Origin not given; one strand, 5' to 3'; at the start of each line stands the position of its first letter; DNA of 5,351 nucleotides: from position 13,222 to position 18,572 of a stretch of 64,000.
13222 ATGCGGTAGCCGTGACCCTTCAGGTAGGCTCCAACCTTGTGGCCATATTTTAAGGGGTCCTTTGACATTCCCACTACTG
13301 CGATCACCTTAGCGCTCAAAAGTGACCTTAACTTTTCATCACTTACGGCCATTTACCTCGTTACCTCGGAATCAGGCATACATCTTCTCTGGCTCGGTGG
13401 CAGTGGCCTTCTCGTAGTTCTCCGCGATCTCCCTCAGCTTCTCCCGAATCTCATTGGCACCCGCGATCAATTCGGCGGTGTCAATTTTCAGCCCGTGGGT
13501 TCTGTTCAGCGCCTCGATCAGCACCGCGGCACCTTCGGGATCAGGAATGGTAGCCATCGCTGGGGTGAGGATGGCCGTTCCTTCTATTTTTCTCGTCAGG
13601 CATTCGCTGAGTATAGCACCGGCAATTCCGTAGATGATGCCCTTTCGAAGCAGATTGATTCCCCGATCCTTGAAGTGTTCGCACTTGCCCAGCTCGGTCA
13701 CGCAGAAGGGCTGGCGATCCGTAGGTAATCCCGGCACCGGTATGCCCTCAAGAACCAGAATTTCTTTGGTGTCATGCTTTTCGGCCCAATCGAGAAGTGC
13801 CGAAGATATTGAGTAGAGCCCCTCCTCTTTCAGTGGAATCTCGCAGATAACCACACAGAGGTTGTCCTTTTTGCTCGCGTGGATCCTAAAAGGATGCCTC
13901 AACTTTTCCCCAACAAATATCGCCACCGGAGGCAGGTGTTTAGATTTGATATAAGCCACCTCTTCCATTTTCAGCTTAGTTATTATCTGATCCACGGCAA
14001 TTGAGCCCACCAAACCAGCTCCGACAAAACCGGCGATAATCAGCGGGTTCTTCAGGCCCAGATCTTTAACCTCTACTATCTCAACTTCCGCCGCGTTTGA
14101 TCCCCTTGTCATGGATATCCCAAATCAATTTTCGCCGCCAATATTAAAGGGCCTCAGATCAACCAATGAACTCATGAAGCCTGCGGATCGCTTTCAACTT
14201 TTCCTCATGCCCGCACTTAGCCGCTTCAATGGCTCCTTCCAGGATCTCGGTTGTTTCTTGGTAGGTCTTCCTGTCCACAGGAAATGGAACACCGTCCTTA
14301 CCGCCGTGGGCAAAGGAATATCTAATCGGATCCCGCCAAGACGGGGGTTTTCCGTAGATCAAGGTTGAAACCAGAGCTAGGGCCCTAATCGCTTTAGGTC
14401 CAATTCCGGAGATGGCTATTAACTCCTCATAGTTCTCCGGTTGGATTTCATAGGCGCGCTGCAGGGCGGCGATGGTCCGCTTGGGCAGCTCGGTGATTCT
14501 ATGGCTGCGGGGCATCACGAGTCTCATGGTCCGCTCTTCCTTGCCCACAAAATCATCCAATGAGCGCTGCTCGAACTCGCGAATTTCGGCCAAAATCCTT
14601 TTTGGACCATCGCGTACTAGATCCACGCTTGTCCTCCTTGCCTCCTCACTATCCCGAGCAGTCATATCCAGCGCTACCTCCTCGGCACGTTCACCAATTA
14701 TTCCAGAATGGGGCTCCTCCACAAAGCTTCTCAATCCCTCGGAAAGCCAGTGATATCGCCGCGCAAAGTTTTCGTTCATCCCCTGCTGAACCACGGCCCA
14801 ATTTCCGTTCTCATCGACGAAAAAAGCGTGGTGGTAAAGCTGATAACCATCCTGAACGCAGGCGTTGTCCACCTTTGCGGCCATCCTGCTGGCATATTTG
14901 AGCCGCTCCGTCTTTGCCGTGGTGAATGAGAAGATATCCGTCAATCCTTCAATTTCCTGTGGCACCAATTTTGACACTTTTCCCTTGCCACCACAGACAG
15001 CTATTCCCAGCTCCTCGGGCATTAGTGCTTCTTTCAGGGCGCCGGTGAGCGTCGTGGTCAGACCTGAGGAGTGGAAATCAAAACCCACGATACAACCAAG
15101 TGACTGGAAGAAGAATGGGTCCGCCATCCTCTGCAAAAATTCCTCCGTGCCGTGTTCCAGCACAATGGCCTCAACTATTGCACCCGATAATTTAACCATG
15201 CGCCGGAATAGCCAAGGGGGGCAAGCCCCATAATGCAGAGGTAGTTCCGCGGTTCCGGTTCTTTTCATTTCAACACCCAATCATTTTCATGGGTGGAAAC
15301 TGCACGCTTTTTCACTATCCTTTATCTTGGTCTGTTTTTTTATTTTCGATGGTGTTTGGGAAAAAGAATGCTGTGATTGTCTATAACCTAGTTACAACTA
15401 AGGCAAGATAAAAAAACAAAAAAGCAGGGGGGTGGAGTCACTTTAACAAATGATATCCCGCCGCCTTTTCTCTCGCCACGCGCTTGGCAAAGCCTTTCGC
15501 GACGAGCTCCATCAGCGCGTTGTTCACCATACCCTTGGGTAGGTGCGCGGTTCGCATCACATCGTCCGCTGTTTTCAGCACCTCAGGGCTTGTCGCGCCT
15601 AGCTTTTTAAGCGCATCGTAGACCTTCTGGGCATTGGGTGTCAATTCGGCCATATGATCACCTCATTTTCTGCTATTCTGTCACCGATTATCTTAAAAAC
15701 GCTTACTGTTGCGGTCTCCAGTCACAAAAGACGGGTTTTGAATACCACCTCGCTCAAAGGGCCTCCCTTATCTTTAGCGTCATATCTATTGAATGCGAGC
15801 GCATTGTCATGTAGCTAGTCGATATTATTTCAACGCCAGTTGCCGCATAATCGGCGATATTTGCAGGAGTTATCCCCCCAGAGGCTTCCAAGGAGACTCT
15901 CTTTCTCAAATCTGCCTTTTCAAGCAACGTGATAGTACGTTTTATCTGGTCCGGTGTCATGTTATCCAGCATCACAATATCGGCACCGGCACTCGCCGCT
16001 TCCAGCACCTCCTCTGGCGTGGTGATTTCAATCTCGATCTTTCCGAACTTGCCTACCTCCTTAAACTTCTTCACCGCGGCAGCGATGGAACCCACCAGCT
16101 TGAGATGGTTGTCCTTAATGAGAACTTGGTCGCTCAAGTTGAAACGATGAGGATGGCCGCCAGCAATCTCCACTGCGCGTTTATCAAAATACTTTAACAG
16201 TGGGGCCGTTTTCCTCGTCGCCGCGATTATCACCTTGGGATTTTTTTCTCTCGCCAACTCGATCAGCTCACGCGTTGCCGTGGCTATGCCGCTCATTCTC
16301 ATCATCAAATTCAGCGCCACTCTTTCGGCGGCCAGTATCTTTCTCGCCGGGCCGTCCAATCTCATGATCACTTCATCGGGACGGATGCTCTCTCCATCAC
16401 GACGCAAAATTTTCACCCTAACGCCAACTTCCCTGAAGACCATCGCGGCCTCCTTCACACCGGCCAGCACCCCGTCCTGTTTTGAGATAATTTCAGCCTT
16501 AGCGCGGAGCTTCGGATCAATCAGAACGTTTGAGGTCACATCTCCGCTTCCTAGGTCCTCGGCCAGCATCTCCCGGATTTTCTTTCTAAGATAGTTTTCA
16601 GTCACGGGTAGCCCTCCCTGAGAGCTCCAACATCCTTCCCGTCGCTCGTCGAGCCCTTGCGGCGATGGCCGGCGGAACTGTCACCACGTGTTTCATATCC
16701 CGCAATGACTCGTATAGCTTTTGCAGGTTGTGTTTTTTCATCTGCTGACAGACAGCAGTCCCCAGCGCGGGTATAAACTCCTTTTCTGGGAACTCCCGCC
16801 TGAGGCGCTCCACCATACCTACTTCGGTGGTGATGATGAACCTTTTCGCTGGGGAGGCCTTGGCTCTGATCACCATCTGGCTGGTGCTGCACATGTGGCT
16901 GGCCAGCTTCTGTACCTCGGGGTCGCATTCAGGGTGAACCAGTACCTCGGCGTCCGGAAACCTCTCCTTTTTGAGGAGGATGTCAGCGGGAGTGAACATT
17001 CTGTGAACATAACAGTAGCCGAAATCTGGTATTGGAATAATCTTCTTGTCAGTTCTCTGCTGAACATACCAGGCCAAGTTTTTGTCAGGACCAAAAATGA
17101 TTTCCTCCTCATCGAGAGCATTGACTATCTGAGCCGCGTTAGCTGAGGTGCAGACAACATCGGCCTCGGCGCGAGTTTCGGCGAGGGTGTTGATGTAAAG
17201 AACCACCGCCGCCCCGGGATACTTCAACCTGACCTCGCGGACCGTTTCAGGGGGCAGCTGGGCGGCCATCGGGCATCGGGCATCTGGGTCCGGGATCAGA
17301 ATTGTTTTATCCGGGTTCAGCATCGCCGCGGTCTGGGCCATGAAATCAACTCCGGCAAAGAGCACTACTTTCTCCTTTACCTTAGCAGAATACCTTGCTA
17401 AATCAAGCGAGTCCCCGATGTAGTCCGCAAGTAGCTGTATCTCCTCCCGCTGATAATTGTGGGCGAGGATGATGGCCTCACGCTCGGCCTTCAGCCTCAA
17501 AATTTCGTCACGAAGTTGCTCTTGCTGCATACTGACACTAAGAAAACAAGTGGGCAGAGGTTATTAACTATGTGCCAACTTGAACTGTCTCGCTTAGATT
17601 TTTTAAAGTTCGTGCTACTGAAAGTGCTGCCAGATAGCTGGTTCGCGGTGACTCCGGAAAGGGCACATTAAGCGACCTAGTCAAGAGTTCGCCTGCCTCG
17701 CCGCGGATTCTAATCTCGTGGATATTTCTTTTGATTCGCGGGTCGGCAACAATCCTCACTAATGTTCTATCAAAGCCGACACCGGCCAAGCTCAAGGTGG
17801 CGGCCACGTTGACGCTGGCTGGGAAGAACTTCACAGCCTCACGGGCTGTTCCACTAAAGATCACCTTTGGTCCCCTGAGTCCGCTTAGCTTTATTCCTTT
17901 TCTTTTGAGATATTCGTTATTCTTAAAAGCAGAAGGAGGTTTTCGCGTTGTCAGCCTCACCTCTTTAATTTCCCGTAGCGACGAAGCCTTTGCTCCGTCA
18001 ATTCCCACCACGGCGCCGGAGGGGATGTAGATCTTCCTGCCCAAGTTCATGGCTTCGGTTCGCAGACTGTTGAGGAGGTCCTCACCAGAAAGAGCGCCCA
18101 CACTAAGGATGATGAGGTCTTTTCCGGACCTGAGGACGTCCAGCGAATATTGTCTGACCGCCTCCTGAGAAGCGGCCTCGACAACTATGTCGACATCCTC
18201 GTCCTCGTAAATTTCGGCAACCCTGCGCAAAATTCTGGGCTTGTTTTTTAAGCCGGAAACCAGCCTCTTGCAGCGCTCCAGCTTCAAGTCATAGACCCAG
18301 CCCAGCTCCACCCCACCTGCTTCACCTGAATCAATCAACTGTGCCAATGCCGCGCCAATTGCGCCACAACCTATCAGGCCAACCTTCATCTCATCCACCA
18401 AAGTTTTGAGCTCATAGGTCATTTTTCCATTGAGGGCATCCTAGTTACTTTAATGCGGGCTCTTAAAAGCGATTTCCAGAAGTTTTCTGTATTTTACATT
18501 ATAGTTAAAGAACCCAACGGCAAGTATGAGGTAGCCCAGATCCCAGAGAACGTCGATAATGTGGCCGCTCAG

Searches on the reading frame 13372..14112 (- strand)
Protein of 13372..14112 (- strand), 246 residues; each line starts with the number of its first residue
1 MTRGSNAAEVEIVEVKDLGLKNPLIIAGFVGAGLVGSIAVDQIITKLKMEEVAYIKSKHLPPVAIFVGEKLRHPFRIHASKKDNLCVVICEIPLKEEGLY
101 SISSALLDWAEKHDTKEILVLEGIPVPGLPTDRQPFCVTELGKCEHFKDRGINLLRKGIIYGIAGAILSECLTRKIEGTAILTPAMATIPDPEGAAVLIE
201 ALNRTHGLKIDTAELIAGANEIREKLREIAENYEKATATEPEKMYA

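Call 18: search_protein_families(library=pfam, proteins=[window:13372-14112:-], max_evalue=0.0001)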
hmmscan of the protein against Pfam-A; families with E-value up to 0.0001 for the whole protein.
window:13372-14112:- (246 aa): 1 family
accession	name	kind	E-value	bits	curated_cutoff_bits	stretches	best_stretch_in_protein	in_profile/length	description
PF09754.15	PAC2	-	1.5e-42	146.2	25.8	1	26-229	2-214/215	PAC2 family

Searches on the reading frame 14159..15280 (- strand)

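Call 18: search_protein_families(library=pfam, proteins=[window:14159-15280:-], max_evalue=0.0001)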
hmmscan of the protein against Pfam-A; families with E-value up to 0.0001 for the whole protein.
window:14159-15280:- (373 aa): 1 family
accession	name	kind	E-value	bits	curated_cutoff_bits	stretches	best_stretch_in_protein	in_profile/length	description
PF05559.16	DUF763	-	6.9e-131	436.7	35.5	1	9-335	1-319/319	Protein of unknown function (DUF763)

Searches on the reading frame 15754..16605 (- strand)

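Call 18: search_protein_families(library=pfam, proteins=[window:15754-16605:-], max_evalue=0.0001)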
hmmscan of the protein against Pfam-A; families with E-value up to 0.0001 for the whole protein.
window:15754-16605:- (283 aa): 2 families
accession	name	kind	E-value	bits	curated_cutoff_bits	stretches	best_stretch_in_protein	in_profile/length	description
PF01729.25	QRPTase_C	-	1.7e-55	187.8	23.1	1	107-278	1-169/169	Quinolinate phosphoribosyl transferase, C-terminal domain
PF02749.22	QRPTase_N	-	8.5e-25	87.2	27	1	22-105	1-82/82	Quinolinate phosphoribosyl transferase, N-terminal domain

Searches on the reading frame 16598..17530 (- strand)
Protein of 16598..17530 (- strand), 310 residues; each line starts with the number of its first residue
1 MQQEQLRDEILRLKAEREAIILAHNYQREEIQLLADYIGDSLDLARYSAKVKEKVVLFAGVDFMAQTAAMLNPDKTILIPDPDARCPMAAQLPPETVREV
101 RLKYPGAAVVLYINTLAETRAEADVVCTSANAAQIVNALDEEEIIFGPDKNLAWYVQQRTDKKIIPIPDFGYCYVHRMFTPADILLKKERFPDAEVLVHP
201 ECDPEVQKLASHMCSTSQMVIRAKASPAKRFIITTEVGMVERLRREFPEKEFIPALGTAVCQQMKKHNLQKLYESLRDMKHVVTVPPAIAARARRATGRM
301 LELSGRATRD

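Call 18: search_protein_families(library=pfam, proteins=[window:16598-17530:-], max_evalue=0.0001)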
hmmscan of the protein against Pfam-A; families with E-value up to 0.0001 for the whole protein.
window:16598-17530:- (310 aa): 1 family
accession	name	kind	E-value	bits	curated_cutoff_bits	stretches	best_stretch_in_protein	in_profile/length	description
PF02445.21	NadA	-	2.3e-110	368.8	27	1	9-302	2-295/295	Quinolinate synthetase A protein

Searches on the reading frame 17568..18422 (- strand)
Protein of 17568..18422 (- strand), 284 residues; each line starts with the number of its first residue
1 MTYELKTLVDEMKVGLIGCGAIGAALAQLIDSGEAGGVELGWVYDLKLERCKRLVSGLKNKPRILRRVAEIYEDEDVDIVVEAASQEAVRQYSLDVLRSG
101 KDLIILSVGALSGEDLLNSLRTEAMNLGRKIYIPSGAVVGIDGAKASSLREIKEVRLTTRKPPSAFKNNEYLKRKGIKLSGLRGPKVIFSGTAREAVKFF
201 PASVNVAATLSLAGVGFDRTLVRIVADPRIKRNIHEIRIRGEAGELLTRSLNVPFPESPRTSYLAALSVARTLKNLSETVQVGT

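Call 18: search_protein_families(library=pfam, proteins=[window:17568-18422:-], max_evalue=0.0001)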
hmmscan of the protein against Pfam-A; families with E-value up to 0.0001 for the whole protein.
window:17568-18422:- (284 aa): 2 families
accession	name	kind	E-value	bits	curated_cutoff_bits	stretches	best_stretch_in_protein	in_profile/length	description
PF01958.23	Asp_DH_C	-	8.9e-33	112.8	27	1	183-269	2-88/89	Aspartate dehydrogenase, C-terminal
PF03447.22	NAD_binding_3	-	2.2e-21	77.2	24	1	18-134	1-116/116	Homoserine dehydrogenase, NAD binding domain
